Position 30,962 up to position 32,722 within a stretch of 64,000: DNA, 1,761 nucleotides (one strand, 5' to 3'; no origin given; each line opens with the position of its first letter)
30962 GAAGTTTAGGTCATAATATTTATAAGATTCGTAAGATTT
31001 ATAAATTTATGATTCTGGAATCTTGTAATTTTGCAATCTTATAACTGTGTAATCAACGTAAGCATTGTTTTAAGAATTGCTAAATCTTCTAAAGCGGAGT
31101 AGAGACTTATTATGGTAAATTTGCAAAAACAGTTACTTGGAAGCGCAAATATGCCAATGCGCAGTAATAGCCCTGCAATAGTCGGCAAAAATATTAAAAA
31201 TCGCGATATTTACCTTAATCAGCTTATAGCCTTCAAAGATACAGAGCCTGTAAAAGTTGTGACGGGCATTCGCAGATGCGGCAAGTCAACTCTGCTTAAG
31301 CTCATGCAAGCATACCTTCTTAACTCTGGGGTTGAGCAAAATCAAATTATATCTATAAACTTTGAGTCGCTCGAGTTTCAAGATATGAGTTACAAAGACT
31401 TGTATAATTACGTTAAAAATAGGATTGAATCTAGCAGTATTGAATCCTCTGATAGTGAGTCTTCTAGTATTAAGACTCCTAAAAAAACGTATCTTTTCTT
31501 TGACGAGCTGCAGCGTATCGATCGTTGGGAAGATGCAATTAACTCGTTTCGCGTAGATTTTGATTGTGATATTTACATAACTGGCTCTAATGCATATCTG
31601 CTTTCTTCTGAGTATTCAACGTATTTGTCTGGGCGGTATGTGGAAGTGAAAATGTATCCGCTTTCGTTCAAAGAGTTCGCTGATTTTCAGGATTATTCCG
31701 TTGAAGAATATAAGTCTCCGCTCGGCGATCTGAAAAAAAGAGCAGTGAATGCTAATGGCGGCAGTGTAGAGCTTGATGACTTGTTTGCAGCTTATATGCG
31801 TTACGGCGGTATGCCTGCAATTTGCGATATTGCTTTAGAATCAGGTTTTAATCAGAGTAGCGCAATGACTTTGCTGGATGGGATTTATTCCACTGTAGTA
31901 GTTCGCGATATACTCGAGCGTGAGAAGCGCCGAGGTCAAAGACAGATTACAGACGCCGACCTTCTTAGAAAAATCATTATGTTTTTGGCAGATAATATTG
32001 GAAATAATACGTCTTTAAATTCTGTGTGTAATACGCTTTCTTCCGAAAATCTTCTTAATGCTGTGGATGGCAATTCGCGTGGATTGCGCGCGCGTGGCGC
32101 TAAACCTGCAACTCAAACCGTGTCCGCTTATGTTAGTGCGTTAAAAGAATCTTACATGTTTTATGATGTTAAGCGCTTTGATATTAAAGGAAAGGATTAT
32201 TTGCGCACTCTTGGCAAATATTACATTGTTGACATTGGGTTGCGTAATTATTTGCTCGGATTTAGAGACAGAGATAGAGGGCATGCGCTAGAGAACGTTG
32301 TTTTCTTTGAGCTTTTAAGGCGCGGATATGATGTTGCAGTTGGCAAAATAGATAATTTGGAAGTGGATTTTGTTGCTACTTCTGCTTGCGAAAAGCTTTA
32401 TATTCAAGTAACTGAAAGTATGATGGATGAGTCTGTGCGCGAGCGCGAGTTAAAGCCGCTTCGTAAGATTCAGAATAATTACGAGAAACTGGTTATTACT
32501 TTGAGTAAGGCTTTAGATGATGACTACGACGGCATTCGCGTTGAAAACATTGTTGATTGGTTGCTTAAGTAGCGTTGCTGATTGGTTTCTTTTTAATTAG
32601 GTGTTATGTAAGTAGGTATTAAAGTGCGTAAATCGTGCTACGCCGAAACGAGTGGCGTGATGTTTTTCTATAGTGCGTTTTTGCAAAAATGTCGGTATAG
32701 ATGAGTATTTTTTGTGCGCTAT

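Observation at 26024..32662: Mosaic accessory segment (Fic, HigBA, LRR adhesin) bracketed by decayed paralogue remnants, a recombination scar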

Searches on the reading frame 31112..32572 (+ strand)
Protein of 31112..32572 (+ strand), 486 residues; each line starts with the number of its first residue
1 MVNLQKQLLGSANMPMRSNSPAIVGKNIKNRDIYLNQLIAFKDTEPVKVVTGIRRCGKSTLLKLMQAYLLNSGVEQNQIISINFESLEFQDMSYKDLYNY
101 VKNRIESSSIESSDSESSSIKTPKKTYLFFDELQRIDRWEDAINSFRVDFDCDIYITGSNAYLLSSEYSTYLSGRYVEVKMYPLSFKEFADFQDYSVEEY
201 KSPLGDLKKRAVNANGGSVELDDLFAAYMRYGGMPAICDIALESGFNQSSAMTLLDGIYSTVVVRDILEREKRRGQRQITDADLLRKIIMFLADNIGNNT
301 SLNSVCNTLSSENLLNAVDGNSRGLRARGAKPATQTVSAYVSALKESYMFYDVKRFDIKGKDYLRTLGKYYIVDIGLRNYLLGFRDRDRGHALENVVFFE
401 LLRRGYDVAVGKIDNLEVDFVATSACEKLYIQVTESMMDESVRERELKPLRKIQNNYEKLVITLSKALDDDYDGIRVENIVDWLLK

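Call 4: search_protein_families(library=pfam, proteins=[window:31112-32572:+], max_evalue=0.01)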
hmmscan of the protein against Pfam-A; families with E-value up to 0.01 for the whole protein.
window:31112-32572:+ (486 aa): 5 families
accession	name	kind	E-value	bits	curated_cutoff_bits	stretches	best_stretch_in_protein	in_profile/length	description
PF13173.12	AAA_14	-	7.7e-34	116.9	27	1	45-189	2-128/129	AAA domain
PF13635.12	DUF4143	-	3.9e-15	56.4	28.1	1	278-433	9-157/160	Domain of unknown function (DUF4143)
PF01637.24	ATPase_2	-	0.00057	20.2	33.2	1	37-110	10-87/225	ATPase domain predominantly from Archaea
PF14593.12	PH_3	-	0.00082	19.8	25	1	109-147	61-99/104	PH domain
PF19546.4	DUF6070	-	0.00089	18.9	27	1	59-124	163-229/345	Family of unknown function (DUF6070)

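Call 21: search_protein_families(library=padloc, proteins=[window:31112-32572:+], max_evalue=0.001)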
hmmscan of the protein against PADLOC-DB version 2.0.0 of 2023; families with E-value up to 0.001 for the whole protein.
window:31112-32572:+ (486 aa): 8 families
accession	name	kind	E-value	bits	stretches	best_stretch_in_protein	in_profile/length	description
PDLC04787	PDC-S01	-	2.5e-148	492.3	1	27-486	9-408/412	-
PDLC04789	PDC-S01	-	1.6e-29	101.1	2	43-312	15-226/375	-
PDLC04786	PDC-S01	-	4.5e-20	69.8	1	37-244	10-206/439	-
PDLC04790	PDC-S01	-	1.2e-17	61.8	2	125-310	79-248/422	-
PDLC04791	PDC-S01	-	6.2e-15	52.8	1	44-200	18-161/395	-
PDLC04792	PDC-S01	-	1.1e-13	48.7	1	38-244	10-206/452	-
PDLC04788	PDC-S01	-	1.6e-11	41.8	1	43-313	18-262/448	-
PDLC04164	AriA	-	3.2e-05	21.6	1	27-87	8-69/253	-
